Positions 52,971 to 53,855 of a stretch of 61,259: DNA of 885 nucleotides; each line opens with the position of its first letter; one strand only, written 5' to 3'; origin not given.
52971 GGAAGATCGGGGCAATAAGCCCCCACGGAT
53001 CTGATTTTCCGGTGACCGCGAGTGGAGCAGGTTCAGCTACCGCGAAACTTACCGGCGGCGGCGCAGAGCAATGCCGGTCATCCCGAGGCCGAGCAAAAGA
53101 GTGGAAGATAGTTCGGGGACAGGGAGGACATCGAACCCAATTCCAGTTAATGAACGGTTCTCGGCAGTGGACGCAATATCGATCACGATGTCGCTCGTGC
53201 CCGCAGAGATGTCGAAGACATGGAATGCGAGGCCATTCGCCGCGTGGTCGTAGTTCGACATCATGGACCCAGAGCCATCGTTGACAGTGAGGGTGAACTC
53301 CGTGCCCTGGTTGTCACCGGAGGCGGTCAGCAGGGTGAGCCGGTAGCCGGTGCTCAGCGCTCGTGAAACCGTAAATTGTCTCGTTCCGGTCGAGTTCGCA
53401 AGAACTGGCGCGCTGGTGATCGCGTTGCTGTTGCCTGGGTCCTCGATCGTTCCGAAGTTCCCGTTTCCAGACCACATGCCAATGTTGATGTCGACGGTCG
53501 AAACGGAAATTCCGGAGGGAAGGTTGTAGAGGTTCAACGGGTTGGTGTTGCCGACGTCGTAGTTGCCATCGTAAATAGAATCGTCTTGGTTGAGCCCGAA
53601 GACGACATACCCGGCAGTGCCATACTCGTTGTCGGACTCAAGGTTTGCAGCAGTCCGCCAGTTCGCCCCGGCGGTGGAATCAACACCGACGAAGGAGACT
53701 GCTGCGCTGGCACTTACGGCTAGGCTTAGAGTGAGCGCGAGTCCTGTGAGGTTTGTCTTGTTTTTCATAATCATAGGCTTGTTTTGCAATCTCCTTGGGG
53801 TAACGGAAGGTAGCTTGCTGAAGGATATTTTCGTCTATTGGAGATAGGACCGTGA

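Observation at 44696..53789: Three consecutive genes share an unassigned ~190-aa N-terminal module fused to three different back ends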

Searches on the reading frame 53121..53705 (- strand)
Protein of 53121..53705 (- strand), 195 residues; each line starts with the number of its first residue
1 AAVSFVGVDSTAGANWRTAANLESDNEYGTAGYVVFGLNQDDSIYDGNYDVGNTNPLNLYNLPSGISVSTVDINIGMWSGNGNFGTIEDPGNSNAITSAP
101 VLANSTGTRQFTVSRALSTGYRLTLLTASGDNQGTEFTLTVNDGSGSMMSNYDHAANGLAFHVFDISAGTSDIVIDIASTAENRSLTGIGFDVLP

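Call 8: find_homologous_proteins(query=window:53121-53705:-, max_evalue=0.001)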
Query seq(195 aa) (195 aa): 63 proteins with E <= 0.001 among 273 candidates.
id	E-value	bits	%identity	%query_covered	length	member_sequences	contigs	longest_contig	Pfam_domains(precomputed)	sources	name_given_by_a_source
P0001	2.4e-117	407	97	100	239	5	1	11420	PF07589.17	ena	-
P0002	3.1e-98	345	83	97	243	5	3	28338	PF07589.17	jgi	jgi:hypothetical protein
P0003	7.3e-98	344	82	100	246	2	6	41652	PF07589.17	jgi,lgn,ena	-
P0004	1.0e-95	337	80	100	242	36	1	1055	PF07589.17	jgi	jgi:hypothetical protein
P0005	1.5e-95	336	81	97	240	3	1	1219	PF07589.17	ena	-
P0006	1.3e-94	333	79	97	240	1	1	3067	PF07589.17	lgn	-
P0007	5.4e-94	331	80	100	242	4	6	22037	PF07589.17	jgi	jgi:hypothetical protein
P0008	5.7e-93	328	79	97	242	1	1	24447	PF07589.17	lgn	-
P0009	2.0e-92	326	79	98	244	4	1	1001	PF07589.17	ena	-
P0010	2.7e-92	326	78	100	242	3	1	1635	PF07589.17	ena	-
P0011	7.0e-92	324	77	99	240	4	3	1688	-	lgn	-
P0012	5.0e-89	315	75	97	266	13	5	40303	PF07589.17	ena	-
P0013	1.3e-88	314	78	96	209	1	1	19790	PF07589.17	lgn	-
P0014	2.8e-88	313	75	100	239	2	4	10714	PF07589.17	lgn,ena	-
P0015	7.0e-88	311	74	98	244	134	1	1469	PF07589.17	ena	-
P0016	1.9e-87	310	75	97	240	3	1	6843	PF07589.17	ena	-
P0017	2.9e-87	309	72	100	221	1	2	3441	PF07589.17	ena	-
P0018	1.3e-86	307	73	97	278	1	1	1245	PF07589.17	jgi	jgi:hypothetical protein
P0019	6.4e-85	302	72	98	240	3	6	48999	-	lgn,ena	-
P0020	2.1e-84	300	74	100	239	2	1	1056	PF07589.17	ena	-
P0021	1.2e-83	298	72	98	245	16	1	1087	PF07589.17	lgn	-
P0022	5.0e-83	296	70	100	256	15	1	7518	PF07589.17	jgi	jgi:hypothetical protein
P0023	4.2e-81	289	73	98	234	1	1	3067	PF07589.17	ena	-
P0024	8.0e-80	285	69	100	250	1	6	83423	PF07589.17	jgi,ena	-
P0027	2.5e-74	267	62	100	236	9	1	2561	PF07589.17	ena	-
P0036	1.8e-49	186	72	61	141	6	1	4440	PF07589.17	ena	-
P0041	6.6e-46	175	49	100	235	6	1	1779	PF07589.17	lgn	-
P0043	7.9e-45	171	51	98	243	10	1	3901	PF07589.17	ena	-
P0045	4.7e-44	169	50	98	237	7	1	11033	PF07589.17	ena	-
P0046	9.9e-44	167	51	96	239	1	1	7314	PF07589.17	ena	-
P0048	1.9e-43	167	48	98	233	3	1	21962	PF07589.17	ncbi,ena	-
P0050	2.5e-40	156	46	98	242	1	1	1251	-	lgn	-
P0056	1.6e-30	124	45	99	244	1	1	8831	PF07589.17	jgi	jgi:hypothetical protein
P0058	1.9e-26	111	36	100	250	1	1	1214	PF07589.17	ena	-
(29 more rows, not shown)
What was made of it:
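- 53049..53789 (-): Gene C: signal peptide + module + PEP-CTERM-like tail (246 aa from TTG; 241 aa from ATG at 53774). Orthologues of 239-250 aa carry PF07589 (call 8).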

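Call 13: find_related_loci(query=A1, collection=genome_contigs, flank=10000)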
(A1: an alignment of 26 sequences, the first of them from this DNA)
Query A1 (195 aa) in genome_contigs; peptide patterns used: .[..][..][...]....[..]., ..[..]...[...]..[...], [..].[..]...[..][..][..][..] (x = any residue, [..] = any of these).
112 stretches matched a pattern; 40 encode a relative of the query (tblastn E <= 1e-3); 38 distinct loci.
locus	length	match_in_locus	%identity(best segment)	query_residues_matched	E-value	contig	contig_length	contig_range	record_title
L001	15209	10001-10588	81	1-195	4e-104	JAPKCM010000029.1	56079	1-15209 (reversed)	MAG: Akkermansiaceae bacterium isolate ANT-64 NODE_111_length_56079_cov_13.590158, whole genome shotgun sequence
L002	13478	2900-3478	77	3-195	3e-98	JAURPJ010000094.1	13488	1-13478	MAG: Verrucomicrobiota bacterium isolate SFB_South_Co_22 k141_3015815, whole genome shotgun sequence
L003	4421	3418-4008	75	1-195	5e-97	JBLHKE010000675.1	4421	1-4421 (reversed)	MAG: Verrucomicrobiales bacterium isolate 3300054698_26 Ga0535670_0047904, whole genome shotgun sequence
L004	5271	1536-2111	75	1-192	5e-95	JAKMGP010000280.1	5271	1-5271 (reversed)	MAG: Akkermansiaceae bacterium isolate MOX_bin101 PPB.contigs.fa_k127_386361, whole genome shotgun sequence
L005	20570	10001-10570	76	6-195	8e-95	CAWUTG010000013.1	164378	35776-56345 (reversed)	MAG: uncultured Verrucomicrobiales bacterium isolate HER22_SLC_100_bin_30_1 genome assembly, contig: HER22_SLC_100_bin_3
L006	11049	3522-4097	74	1-192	6e-93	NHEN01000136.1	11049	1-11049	MAG: Verrucomicrobiaceae bacterium TMED86 25087, whole genome shotgun sequence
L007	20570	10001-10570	75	7-195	4e-93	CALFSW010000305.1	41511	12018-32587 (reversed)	MAG TPA_asm: uncultured Verrucomicrobiales bacterium isolate ERR2206764_bin.128_CONCOCT_v1.1_MAG genome assembly, contig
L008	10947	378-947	67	3-192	1e-85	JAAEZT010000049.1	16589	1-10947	Bacterium isolate P03SWT0bin.3 NODE_211_length_16589_cov_11.8072, whole genome shotgun sequence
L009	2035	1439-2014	63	1-192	1e-85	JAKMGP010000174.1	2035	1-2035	MAG: Akkermansiaceae bacterium isolate MOX_bin101 PPB.contigs.fa_k127_964884, whole genome shotgun sequence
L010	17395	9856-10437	65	1-195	2e-82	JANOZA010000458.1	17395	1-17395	MAG: Verrucomicrobiota bacterium isolate VAR_79_metabat_569 VAR_79_k141_3974478, whole genome shotgun sequence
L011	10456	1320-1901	62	1-195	7e-81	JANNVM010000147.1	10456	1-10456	MAG: Verrucomicrobiota bacterium isolate VAR_34_metabat_5 VAR_34_k141_1137514, whole genome shotgun sequence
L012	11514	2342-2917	61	1-192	9e-78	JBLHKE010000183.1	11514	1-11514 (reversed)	MAG: Verrucomicrobiales bacterium isolate 3300054698_26 Ga0535670_0011419, whole genome shotgun sequence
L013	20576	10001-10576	62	1-192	2e-77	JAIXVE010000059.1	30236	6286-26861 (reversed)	MAG: Verrucomicrobiaceae bacterium isolate D1_MAG_00053 pond_D1_MAG_00053_000000000097, whole genome shotgun sequence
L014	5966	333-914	61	1-195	2e-77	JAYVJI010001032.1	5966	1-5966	MAG: Verrucomicrobiota bacterium isolate GL53_Down_concoct_97 GL53_Down_concoct_97_1031, whole genome shotgun sequence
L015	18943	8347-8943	61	1-192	1e-75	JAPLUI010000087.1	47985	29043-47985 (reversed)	MAG: Verrucomicrobia bacterium isolate LacPavin_0419_WC70L_MAG_62_22 LacPavin_0419_WC70L_scaffold_33226, whole genome sh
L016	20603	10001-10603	59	1-195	4e-71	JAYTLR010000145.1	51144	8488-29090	MAG: Akkermansia sp. isolate GFS_3381 GFS_3381_144, whole genome shotgun sequence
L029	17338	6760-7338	49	1-194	3e-44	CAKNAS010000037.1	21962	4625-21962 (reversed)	uncultured Verrucomicrobia bacterium isolate SW04_Bin1 genome assembly, contig: NODE_340_length_21962_cov_5.619939, whol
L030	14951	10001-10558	45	2-192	3e-42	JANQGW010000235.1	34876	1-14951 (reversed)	MAG: Sedimentisphaerales bacterium isolate PL23b_bin.68 k99_3327593, whole genome shotgun sequence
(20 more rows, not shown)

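Call 19: predict_structure(alignment_id=A1)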
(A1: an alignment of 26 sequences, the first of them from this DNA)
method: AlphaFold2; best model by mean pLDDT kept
length: 195 residues; sequences in the alignment: 26
mean_pLDDT: 86.0   pTM: 0.86
mean pLDDT of the five models: 86.0, 82.5, 82.2, 81.1, 79.4
residues with pLDDT >= 90: 70; 70-90: 112; 50-70: 13; < 50: 0
segments of 3 or more residues with pLDDT < 50: none
pLDDT, mean of each block of 10 residues (from residue 1): 92 73 87 88 87 84 91 85 76 83 81 93 91 85 92 89 94 90 78 82
secondary structure, 60 per line:
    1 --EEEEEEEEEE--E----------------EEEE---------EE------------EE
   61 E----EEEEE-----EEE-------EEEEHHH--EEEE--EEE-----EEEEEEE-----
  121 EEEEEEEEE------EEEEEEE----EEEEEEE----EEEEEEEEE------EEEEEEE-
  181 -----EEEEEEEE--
elements in order: E3-12 E32-35 E59-61 E66-70 E76-78 E86-89 E95-98 E101-103 E109-115 E121-129 E136-142 E147-153 E158-166 E173-179 E186-193
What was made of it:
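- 53124..53705 (-): Module copy in C (residues 29-222). AlphaFold2 model pLDDT 86, pTM 0.86, 15 beta strands (call 19).
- The AF2 model has pLDDT 86 and pTM 0.86 and is all-beta (call 19).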

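Call 21: search_protein_representatives(alignment_id=A1)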
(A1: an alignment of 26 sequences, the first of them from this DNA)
Query: 26 sequences, 239 profile positions. Proteins with E-value up to 0.001 (for the whole library): 497; up to 1e-10: 143; up to 1e-30: 50. The best 150 are listed.
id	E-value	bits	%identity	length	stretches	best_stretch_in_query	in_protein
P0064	7.0e-264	886.4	-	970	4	24-215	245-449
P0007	1.7e-111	387.6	-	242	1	1-239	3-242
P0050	5.0e-92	323.8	-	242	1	1-239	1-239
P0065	4.4e-89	314.2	-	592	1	2-215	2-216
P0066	9.6e-89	313.1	-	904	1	9-221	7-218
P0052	2.2e-85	302.0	-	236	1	6-239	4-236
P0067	7.8e-85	300.3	-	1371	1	3-230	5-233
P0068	3.3e-82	291.7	-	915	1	16-222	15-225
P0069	3.8e-81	288.2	-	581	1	10-229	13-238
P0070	4.1e-78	278.3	-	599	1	8-222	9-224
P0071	3.0e-76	272.2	-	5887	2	7-215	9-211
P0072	5.4e-73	261.5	-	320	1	5-238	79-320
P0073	9.5e-73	260.7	-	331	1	7-221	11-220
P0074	6.3e-68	244.9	-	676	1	7-216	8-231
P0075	4.1e-67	242.2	-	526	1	5-218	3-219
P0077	1.7e-64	233.6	-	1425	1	9-221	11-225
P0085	2.0e-58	213.8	-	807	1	5-215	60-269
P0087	1.2e-56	208.0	-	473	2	25-238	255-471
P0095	2.7e-45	170.8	-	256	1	1-239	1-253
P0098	1.2e-42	162.2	-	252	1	10-239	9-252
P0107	3.0e-31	124.8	-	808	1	29-213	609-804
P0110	1.9e-29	119.0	-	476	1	19-214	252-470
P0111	2.5e-29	118.6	-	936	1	11-219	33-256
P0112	6.3e-29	117.2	-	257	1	1-237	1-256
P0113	1.5e-28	116.0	-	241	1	12-238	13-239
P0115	3.5e-25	105.0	-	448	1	9-215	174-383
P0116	4.0e-25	104.8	-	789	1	17-223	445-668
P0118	4.9e-22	94.7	-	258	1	9-234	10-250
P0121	1.0e-21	93.6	-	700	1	23-215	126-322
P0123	5.6e-21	91.2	-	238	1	6-239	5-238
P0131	3.3e-18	82.1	-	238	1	1-239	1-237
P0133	6.7e-18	81.1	-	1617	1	16-216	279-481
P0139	3.4e-16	75.5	-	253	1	8-239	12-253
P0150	2.4e-14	69.5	-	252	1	7-234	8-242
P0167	7.7e-13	64.6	-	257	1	1-239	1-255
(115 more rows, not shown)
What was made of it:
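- Proteins as different as 240 and 5887 aa share it at that position (call 21).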

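Call 22: fold_search(model_id=the predicted structure, library=pdb)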
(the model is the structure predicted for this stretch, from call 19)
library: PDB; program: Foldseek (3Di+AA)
matches with E <= 10: 1829; with E <= 0.001: 11
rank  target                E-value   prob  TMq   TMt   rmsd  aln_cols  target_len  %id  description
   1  2xon_L                1.2e-04  1.00  0.30  0.38   7.3       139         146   18  Structure of TmCBM61 in complex with beta-1,4-galactotriose at 1.4 A resolution (released 2010-09-08)
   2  2xom_A                1.4e-04  1.00  0.31  0.38   7.4       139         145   17  Atomic resolution structure of TmCBM61 in complex with beta-1,4- galactotriose (released 2010-09-08)
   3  9jsh_B                4.6e-04  1.00  0.39  0.19   9.6       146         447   16  Clostridium perfringens iota toxin pore Ib in prepore III state (released 2025-05-14)
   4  9jsi_F                4.6e-04  1.00  0.37  0.16   9.7       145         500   14  Clostridium perfringens iota toxin pore Ib in prepore II state (released 2025-05-14)
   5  9jsk_E                5.2e-04  0.99  0.35  0.16  10.1       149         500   15  Clostridium perfringens iota toxin pore Ib in prepore IV state (released 2025-05-14)
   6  8wc1                  6.1e-04  1.00  0.48  0.58   5.4       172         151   13  A carbohydrate binding domain of a putative pectate lyase (released 2024-09-18)
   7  9jsh_F                6.1e-04  1.00  0.37  0.17   9.8       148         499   14  Clostridium perfringens iota toxin pore Ib in prepore III state (released 2025-05-14)
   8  9jsk_B                6.9e-04  0.99  0.36  0.18  10.0       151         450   11  Clostridium perfringens iota toxin pore Ib in prepore IV state (released 2025-05-14)
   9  9vql_B                6.9e-04  0.35  0.16  0.06  17.3       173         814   13  Cryo-EM structure of the dimeric Elapor1 mutant (released 2025-07-23)
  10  9jsh_C                8.2e-04  1.00  0.37  0.17   9.7       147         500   15  Clostridium perfringens iota toxin pore Ib in prepore III state (released 2025-05-14)
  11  5w6h_A                9.1e-04  0.98  0.31  0.12   7.0       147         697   13  Crystal structure of Bacteriophage CBA120 tailspike protein 4 enzymatically active domain (TSP4dN, orf213) (released 2018-10-24)
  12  4w8j                  1.0e-03  1.00  0.36  0.09   5.8       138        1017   12  Structure of the full-length insecticidal protein Cry1Ac reveals intriguing details of toxin packaging into in vivo form (released 2014-09-17)
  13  4bq2_C                1.1e-03  0.57  0.23  0.09  13.4       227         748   10  Structural analysis of an exo-beta-agarase (released 2013-08-14)
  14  8qpg_TA               1.1e-03  0.28  0.18  0.11  17.6       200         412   14  Turret of Haloferax tailed virus 1 (released 2024-10-09)
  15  8okw_B                1.3e-03  0.54  0.20  0.24  16.7       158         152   14  Crystal structure of Bdellovibrio bacteriovorus Bd2734 C-terminal domain (released 2023-10-25)
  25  6mgp_A                1.8e-03  0.93  0.27  0.33   9.0       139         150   12  Structure of human 4-1BB / 4-1BBL complex (released 2018-11-14)
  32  6cpr_A                2.3e-03  0.99  0.31  0.38   8.6       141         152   12  Crystal structure of 4-1BBL/4-1BB complex in C2 space group (released 2018-05-09)
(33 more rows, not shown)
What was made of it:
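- On CAZy-type carbohydrate-binding module (CBM): The top Foldseek matches are CBMs, but TMq is 0.30-0.48 and TMt at most 0.58 (call 22).
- Closest known: Beta-jelly-roll carbohydrate-binding modules. Same: They are the best Foldseek matches (E 1e-4 to 6e-4, TMt up to 0.58, call 22).
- The best structural neighbours are jelly-roll CBMs: TmCBM61 2xon, a pectate-lyase CBM 8wc1 (TMq 0.48, TMt 0.58), CBM6/35-bearing enzymes, and Cry and iota-toxin receptor-binding domains (call 22).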

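Call 23: search_protein_families(library=ncbifam, proteins=[P0095, P0098, P0112, P0113, P0118, P0123, P0131, P0139, P0150, P0167], max_evalue=0.01)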
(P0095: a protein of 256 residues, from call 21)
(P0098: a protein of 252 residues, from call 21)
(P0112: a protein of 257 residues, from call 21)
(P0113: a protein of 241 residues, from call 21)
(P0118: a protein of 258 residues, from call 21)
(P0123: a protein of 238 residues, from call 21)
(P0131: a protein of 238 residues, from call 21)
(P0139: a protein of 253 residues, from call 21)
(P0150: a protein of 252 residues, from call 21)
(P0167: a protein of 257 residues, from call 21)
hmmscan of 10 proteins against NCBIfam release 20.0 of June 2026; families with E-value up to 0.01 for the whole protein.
P0095 (256 aa): 2 families
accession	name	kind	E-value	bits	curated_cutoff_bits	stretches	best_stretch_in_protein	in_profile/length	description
NF038126.1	PEP_CTERM_FxDxF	subfamily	0.0014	18.8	50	1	199-252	112-165/165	FxDxF family PEP-CTERM protein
NF038120.1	PEP_CTERM_QFxxD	subfamily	0.0073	16.2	80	0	206-251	167-215/215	NF038120 family PEP-CTERM protein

P0098 (252 aa): 5 families
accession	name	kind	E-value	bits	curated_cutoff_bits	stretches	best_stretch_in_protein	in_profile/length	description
TIGR02595.1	PEP_CTERM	domain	4.9e-06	27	16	1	230-252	1-23/24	PEP-CTERM sorting domain-containing protein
NF038126.1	PEP_CTERM_FxDxF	subfamily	5.3e-05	23.5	50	1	207-251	116-165/165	FxDxF family PEP-CTERM protein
NF038125.1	PEP_CTERM_THxN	subfamily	0.0016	18.1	85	1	215-252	205-245/246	THxN family PEP-CTERM protein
NF038120.1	PEP_CTERM_QFxxD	subfamily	0.0034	17.3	80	1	226-252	189-215/215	NF038120 family PEP-CTERM protein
NF038129.1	PEP_NF038129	equivalog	0.0034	17.2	65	1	222-251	163-192/194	NF038129 family PEP-CTERM protein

P0112 (257 aa): 2 families
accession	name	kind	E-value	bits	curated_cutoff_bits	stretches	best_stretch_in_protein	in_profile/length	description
NF038124.1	PEP_CTERM_TLD_A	exception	0.00011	21.9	100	1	155-256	142-233/235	PEP_CTERM-anchored TLD domain-containing protein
NF038125.1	PEP_CTERM_THxN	subfamily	0.00077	19.1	85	1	228-256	214-243/246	THxN family PEP-CTERM protein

P0113 (241 aa): 9 families
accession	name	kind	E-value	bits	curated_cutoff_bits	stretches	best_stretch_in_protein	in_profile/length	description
NF033554.9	floc_PepA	equivalog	8.7e-06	25.7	80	1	123-240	148-259/261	flocculation-associated PEP-CTERM protein PepA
NF038126.1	PEP_CTERM_FxDxF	subfamily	1.5e-05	25.3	50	1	213-239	137-165/165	FxDxF family PEP-CTERM protein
NF038125.1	PEP_CTERM_THxN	subfamily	5.3e-05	22.9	85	1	216-239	222-244/246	THxN family PEP-CTERM protein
NF038120.1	PEP_CTERM_QFxxD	subfamily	9.1e-05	22.4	80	1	213-239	188-214/215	NF038120 family PEP-CTERM protein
TIGR02595.1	PEP_CTERM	domain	0.00012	22.6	16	1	218-241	1-24/24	PEP-CTERM sorting domain-containing protein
NF038129.1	PEP_NF038129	equivalog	0.00013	21.9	65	1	184-239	138-194/194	NF038129 family PEP-CTERM protein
NF041538.1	PEP_EDSA_1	subfamily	0.0016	18.2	100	1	216-239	281-307/307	EDSAP-1 family PEP-CTERM protein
NF041927.1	Xrt_dep_XDP1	equivalog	0.0029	17.6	125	1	216-241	217-242/242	exosortase-dependent surface protein XDP1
NF038124.1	PEP_CTERM_TLD_A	exception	0.0029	17.2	100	1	214-239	207-234/235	PEP_CTERM-anchored TLD domain-containing protein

P0118 (258 aa): 6 families
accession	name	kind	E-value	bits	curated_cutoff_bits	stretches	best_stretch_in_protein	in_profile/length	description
NF041538.1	PEP_EDSA_1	subfamily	0.0003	20.6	100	1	232-253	283-304/307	EDSAP-1 family PEP-CTERM protein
NF038125.1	PEP_CTERM_THxN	subfamily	0.00057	19.5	85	1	231-253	219-243/246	THxN family PEP-CTERM protein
NF038126.1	PEP_CTERM_FxDxF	subfamily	0.0011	19.3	50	1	162-251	70-162/165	FxDxF family PEP-CTERM protein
NF038120.1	PEP_CTERM_QFxxD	subfamily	0.0048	16.8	80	0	231-252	191-212/215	NF038120 family PEP-CTERM protein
NF033554.9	floc_PepA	equivalog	0.0051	16.6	80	0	101-255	112-259/261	flocculation-associated PEP-CTERM protein PepA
NF038129.1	PEP_NF038129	equivalog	0.0085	15.9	65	1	202-255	139-192/194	NF038129 family PEP-CTERM protein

P0123 (238 aa): 6 families
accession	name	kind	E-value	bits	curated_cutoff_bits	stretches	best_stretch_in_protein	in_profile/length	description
TIGR02595.1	PEP_CTERM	domain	2e-05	25.1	16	1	216-238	1-23/24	PEP-CTERM sorting domain-containing protein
NF038125.1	PEP_CTERM_THxN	subfamily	2e-05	24.3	85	1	185-237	192-246/246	THxN family PEP-CTERM protein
NF038126.1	PEP_CTERM_FxDxF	subfamily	9.2e-05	22.7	50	1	166-237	91-164/165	FxDxF family PEP-CTERM protein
NF038129.1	PEP_NF038129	equivalog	0.00011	22.1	65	1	185-237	144-193/194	NF038129 family PEP-CTERM protein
NF033554.9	floc_PepA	equivalog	0.00035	20.5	80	1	185-238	206-261/261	flocculation-associated PEP-CTERM protein PepA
NF038120.1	PEP_CTERM_QFxxD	subfamily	0.00045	20.1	80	1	208-237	185-214/215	NF038120 family PEP-CTERM protein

P0131 (238 aa): 9 families
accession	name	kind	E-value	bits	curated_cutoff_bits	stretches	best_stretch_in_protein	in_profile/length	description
NF038125.1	PEP_CTERM_THxN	subfamily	1.5e-07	31.3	85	1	213-236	221-245/246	THxN family PEP-CTERM protein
NF038129.1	PEP_NF038129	equivalog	4e-06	26.8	65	1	183-237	140-193/194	NF038129 family PEP-CTERM protein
TIGR02595.1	PEP_CTERM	domain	7.4e-06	26.4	16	1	215-237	1-23/24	PEP-CTERM sorting domain-containing protein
NF038120.1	PEP_CTERM_QFxxD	subfamily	1.7e-05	24.8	80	1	200-237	177-215/215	NF038120 family PEP-CTERM protein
NF041927.1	Xrt_dep_XDP1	equivalog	6.7e-05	23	125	1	214-237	218-242/242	exosortase-dependent surface protein XDP1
NF038126.1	PEP_CTERM_FxDxF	subfamily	0.00066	20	50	1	127-236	49-165/165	FxDxF family PEP-CTERM protein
NF041538.1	PEP_EDSA_1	subfamily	0.00068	19.4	100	1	213-237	282-307/307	EDSAP-1 family PEP-CTERM protein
NF038118.1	PEP_CTERM_CCXG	equivalog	0.0029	17.3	90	1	213-237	174-198/199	CCXG family PEP-CTERM protein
TIGR03901.2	MYXO-CTERM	domain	0.0094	16.3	20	1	218-237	15-33/34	MYXO-CTERM sorting domain-containing protein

P0139 (253 aa): 5 families
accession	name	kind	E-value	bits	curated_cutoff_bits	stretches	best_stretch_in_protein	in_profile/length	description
TIGR02595.1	PEP_CTERM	domain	0.00016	22.3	16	1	231-253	1-23/24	PEP-CTERM sorting domain-containing protein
NF038120.1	PEP_CTERM_QFxxD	subfamily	0.0011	18.9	80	1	227-253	184-215/215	NF038120 family PEP-CTERM protein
NF041927.1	Xrt_dep_XDP1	equivalog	0.0048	16.9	125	1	201-253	194-241/242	exosortase-dependent surface protein XDP1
NF038129.1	PEP_NF038129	equivalog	0.0055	16.6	65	1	204-253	138-193/194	NF038129 family PEP-CTERM protein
NF038125.1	PEP_CTERM_THxN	subfamily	0.0055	16.3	85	1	218-253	208-245/246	THxN family PEP-CTERM protein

P0150 (252 aa): 2 families
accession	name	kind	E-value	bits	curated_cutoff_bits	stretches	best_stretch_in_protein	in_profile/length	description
NF038120.1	PEP_CTERM_QFxxD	subfamily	0.00035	20.5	80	1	158-250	125-215/215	NF038120 family PEP-CTERM protein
TIGR02595.1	PEP_CTERM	domain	0.0024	18.6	16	1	225-250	1-23/24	PEP-CTERM sorting domain-containing protein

P0167 (257 aa): 7 families
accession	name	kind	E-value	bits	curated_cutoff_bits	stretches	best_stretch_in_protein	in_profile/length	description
TIGR02595.1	PEP_CTERM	domain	2.3e-05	24.9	16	1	233-255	1-23/24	PEP-CTERM sorting domain-containing protein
NF038120.1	PEP_CTERM_QFxxD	subfamily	6.5e-05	22.9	80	1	179-255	137-215/215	NF038120 family PEP-CTERM protein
NF038118.1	PEP_CTERM_CCXG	equivalog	0.00014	21.6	90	1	222-255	165-198/199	CCXG family PEP-CTERM protein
NF038126.1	PEP_CTERM_FxDxF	subfamily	0.0028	17.9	50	1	190-254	102-165/165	FxDxF family PEP-CTERM protein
NF041927.1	Xrt_dep_XDP1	equivalog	0.0033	17.4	125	0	207-255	186-241/242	exosortase-dependent surface protein XDP1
NF038125.1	PEP_CTERM_THxN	subfamily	0.0039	16.8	85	1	217-255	207-245/246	THxN family PEP-CTERM protein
NF038129.1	PEP_NF038129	equivalog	0.0085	15.9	65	1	222-255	167-193/194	NF038129 family PEP-CTERM protein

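Call 27: fold_search(model_id=the predicted structure, library=viral)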
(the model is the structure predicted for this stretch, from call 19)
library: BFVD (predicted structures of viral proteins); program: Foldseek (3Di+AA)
matches with E <= 10: 1820; with E <= 0.001: 22
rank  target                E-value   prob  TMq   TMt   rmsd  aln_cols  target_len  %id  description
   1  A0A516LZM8            1.8e-04  0.99  0.34  0.32  12.1       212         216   14  (no name in the UniProt tables at hand)
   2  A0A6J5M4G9            2.1e-04  1.00  0.37  0.14   9.3       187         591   10  Pectate lyase superfamily protein [uncultured Caudovirales phage]
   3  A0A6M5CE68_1          2.9e-04  0.54  0.21  0.07  16.2       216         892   10  (no name in the UniProt tables at hand)
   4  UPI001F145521         3.2e-04  1.00  0.39  0.11   6.7       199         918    8  (no name look-up for this kind of identifier)
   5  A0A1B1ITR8            3.4e-04  0.99  0.38  0.21  10.0       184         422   12  (no name in the UniProt tables at hand)
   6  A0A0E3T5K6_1          3.4e-04  0.97  0.31  0.09  13.3       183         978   16  Tail fiber [Bacillus phage Stills]
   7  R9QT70                3.6e-04  1.00  0.37  0.17  10.9       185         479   13  Virion component [Haloarcula sinaiiensis tailed virus 1]
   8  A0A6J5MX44            4.3e-04  0.99  0.34  0.41   9.9       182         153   15  C1q domain containing protein [uncultured Caudovirales phage]
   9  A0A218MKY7            4.3e-04  0.97  0.34  0.23  12.2       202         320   14  CBM6 domain-containing protein [uncultured virus]
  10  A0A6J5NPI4            4.3e-04  0.89  0.28  0.20  14.0       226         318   10  Uncharacterized protein [uncultured Caudovirales phage]
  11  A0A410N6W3            5.4e-04  0.54  0.20  0.11  14.9       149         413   14  Prokaryotic polysaccharide deacetylase [Haloferax tailed virus 1]
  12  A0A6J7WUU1            6.0e-04  0.99  0.34  0.09  12.1       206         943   10  Collagen triple helix repeat [uncultured Caudovirales phage]
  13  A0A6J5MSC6            6.4e-04  0.69  0.23  0.13  15.8       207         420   14  Uncharacterized protein [uncultured Caudovirales phage]
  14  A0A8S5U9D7            6.8e-04  0.96  0.29  0.08  11.3       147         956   16  Uncharacterized protein [Siphoviridae sp. ct7aK2]
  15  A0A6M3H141            7.2e-04  0.38  0.18  0.04  14.5       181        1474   12  (no name in the UniProt tables at hand)
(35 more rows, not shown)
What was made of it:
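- Closest known: C1q/TNF-like heteromeric jelly rolls encoded by adjacent paralogous genes. Same: TNF-family and C1q-like proteins appear among the weak fold matches (calls 22, 27).
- In the viral library they are tail-fibre, C1q-like and CenC/CBM6-like domains (call 27). The jelly roll is also used by TNF/C1q-type oligomers, toxins and enzymes (calls 22, 27). TNF-family ligands (4-1BBL, FasL, CD40L) and C1q-like viral proteins appear among the weak fold matches (calls 22, 27).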
